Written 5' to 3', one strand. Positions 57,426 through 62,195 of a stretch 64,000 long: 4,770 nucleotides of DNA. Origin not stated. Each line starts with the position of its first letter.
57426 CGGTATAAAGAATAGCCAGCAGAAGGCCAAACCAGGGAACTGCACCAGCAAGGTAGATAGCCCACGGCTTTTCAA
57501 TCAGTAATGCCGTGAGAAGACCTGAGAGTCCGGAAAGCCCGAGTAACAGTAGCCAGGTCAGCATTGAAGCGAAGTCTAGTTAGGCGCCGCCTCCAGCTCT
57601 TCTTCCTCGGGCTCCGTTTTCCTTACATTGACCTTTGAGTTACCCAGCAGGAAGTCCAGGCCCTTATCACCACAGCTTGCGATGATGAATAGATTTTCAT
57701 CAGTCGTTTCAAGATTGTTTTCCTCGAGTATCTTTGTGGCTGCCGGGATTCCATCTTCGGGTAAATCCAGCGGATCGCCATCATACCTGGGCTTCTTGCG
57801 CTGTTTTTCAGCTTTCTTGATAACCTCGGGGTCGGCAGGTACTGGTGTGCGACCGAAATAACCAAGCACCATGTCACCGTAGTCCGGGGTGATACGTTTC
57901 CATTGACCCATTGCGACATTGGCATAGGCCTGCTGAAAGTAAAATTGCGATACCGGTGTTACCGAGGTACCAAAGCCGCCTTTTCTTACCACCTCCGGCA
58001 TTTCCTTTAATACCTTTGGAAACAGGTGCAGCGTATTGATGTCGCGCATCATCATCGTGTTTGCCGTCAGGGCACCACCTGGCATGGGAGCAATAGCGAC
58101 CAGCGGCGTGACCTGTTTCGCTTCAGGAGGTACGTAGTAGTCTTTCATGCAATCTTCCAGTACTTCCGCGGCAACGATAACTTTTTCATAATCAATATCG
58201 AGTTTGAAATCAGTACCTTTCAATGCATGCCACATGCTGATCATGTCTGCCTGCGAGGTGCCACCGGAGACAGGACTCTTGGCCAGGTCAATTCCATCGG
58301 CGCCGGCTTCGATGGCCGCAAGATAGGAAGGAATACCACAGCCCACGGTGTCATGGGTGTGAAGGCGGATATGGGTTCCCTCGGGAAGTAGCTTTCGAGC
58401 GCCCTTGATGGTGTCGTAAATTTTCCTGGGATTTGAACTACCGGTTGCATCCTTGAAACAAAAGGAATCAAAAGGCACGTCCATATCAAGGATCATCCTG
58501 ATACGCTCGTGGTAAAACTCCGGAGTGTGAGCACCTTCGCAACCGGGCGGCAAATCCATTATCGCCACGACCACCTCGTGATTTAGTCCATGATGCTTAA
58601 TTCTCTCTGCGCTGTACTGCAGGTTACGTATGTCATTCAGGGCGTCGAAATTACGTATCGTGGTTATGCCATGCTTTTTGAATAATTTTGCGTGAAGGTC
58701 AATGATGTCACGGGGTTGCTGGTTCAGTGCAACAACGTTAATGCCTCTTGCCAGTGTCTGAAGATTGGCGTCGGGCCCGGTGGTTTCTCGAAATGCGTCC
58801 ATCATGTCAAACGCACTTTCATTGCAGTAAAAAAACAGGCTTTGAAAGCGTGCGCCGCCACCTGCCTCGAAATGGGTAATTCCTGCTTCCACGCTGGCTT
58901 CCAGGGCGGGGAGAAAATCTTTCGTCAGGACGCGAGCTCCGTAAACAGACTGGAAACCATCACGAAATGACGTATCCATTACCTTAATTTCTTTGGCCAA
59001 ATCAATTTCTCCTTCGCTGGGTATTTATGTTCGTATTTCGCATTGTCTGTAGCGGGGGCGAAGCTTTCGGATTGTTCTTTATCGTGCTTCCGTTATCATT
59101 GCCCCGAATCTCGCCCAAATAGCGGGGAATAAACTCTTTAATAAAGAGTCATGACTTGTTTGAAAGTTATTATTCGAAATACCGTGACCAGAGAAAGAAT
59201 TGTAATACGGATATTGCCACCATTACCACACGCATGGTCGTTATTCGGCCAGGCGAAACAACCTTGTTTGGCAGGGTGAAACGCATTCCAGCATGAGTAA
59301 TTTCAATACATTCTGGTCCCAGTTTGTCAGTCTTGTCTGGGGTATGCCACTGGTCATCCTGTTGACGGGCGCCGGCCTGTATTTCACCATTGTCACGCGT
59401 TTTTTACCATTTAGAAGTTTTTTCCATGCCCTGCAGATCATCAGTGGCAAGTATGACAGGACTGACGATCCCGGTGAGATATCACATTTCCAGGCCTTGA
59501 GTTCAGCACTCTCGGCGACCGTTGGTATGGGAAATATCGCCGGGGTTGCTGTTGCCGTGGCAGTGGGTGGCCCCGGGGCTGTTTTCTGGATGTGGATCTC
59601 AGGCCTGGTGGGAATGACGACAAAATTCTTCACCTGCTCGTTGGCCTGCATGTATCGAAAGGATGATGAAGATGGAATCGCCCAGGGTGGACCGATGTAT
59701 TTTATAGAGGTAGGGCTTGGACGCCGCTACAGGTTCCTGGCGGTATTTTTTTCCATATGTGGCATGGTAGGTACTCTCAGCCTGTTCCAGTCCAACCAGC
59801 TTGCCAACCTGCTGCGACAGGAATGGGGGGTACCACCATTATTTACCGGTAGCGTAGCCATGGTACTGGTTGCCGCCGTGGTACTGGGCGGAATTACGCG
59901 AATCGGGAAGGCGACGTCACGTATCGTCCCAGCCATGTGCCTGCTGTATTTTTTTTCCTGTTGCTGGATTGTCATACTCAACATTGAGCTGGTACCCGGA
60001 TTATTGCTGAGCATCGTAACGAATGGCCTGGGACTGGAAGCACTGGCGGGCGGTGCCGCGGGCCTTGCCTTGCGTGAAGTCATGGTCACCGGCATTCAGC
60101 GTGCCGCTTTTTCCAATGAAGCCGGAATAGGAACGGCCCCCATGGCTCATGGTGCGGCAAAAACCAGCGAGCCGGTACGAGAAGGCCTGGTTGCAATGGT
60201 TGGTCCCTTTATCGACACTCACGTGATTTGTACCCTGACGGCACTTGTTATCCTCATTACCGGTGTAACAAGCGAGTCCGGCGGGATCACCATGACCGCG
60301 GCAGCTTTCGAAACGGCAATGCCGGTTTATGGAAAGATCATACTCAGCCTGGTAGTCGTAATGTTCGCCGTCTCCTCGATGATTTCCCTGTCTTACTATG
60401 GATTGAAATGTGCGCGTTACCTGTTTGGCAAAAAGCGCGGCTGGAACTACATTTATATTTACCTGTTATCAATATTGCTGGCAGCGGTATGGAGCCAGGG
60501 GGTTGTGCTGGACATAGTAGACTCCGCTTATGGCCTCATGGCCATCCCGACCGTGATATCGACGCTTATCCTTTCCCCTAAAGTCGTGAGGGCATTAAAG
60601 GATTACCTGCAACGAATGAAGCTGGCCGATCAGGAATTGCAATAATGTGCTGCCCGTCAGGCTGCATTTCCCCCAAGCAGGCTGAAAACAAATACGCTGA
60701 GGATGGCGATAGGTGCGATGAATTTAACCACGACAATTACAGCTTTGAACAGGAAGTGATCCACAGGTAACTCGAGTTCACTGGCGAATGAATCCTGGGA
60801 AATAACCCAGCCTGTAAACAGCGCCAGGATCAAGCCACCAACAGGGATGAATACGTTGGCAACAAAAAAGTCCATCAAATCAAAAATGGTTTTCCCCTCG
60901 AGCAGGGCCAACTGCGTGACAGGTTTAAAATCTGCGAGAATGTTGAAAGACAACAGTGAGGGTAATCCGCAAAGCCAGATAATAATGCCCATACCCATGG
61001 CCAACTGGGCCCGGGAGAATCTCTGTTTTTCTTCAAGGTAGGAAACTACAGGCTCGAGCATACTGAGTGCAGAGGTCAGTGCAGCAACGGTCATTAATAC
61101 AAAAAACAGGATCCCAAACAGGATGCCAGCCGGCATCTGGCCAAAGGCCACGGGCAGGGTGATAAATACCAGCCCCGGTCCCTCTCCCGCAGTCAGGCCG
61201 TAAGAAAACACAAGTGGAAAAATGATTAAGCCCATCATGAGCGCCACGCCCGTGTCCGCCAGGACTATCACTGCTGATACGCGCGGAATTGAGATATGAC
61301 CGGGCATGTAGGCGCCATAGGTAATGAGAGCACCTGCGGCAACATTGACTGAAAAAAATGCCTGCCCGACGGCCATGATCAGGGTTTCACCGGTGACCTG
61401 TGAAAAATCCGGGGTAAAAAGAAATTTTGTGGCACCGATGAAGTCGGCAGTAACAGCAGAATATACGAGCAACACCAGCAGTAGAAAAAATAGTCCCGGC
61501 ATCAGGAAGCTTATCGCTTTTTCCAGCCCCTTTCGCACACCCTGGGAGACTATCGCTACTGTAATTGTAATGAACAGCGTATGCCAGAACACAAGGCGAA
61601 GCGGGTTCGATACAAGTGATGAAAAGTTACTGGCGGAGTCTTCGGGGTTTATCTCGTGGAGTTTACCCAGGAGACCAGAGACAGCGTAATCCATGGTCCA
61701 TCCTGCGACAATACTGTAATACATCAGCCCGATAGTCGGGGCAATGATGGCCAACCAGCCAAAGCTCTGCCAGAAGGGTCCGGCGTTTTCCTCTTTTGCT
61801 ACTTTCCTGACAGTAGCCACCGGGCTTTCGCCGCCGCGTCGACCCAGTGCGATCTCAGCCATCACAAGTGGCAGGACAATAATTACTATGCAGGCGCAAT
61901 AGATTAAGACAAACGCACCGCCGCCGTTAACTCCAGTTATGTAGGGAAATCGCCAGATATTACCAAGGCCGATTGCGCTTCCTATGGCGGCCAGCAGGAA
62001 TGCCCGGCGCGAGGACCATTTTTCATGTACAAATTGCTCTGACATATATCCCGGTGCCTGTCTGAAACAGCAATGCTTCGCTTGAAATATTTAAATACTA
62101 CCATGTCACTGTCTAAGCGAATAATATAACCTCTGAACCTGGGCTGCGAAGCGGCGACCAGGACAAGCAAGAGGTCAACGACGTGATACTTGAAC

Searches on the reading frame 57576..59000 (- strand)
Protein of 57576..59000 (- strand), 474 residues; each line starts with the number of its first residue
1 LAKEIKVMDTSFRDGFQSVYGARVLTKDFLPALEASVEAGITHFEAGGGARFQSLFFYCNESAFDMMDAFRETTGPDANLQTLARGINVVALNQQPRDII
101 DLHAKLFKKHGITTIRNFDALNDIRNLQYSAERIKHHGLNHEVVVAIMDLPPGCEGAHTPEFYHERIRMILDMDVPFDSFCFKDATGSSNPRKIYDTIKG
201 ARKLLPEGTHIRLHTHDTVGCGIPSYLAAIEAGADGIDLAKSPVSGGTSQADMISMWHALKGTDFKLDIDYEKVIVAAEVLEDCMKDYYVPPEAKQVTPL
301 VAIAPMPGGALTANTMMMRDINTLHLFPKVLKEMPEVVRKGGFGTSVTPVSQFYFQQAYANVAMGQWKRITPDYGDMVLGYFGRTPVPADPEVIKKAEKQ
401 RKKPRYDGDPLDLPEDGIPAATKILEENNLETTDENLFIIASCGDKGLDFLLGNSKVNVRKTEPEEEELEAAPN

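Call 26: search_protein_families(library=pfam, proteins=[window:57576-59000:-], max_evalue=0.00001)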
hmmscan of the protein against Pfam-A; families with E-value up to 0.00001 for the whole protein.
window:57576-59000:- (474 aa): 2 families
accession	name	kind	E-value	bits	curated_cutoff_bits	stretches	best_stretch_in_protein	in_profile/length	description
PF02436.23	PYC_OADA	-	4.7e-29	102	27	1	301-455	1-165/201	Conserved carboxylase domain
PF00682.25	HMGL-like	-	8.6e-10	38.9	29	1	182-278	161-257/260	HMGL-like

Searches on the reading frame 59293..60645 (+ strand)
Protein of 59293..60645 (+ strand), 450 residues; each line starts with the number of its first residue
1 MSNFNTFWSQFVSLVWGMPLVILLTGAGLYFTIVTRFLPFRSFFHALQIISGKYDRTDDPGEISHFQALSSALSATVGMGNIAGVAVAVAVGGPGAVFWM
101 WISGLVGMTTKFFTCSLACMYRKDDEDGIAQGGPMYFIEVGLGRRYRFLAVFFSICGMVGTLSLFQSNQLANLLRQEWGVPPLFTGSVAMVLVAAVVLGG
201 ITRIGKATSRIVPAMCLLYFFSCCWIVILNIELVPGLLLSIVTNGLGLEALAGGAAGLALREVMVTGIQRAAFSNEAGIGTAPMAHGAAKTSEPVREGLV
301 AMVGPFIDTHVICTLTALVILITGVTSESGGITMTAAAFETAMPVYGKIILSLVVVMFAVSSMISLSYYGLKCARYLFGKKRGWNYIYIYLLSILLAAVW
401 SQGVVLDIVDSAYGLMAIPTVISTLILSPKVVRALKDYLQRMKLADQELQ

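Call 26: search_protein_families(library=pfam, proteins=[window:59293-60645:+], max_evalue=0.00001)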
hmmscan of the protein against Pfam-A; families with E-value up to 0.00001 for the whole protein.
window:59293-60645:+ (450 aa): 1 family
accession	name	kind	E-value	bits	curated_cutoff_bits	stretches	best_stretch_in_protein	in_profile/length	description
PF01235.23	Na_Ala_symp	-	2.7e-124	415.9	24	1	56-445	6-386/392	Sodium:alanine symporter family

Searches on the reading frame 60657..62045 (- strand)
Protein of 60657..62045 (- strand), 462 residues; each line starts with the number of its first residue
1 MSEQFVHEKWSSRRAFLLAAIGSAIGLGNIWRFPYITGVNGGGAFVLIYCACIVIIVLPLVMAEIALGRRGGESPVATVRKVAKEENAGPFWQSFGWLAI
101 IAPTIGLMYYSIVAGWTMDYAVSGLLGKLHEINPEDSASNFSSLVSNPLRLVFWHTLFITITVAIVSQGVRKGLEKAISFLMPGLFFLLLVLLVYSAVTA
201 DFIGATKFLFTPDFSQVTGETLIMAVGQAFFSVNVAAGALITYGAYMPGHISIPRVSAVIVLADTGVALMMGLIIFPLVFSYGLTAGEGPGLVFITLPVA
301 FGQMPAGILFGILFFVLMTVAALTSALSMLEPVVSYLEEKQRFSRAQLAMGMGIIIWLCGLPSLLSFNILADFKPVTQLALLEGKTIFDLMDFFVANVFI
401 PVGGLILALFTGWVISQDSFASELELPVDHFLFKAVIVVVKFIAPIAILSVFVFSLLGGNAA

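Call 26: search_protein_families(library=pfam, proteins=[window:60657-62045:-], max_evalue=0.00001)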
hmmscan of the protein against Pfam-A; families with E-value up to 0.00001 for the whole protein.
window:60657-62045:- (462 aa): 1 family
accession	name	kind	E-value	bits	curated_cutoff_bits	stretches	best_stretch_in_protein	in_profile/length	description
PF00209.24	SNF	-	1.5e-47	163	27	2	8-128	2-116/524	Sodium:neurotransmitter symporter family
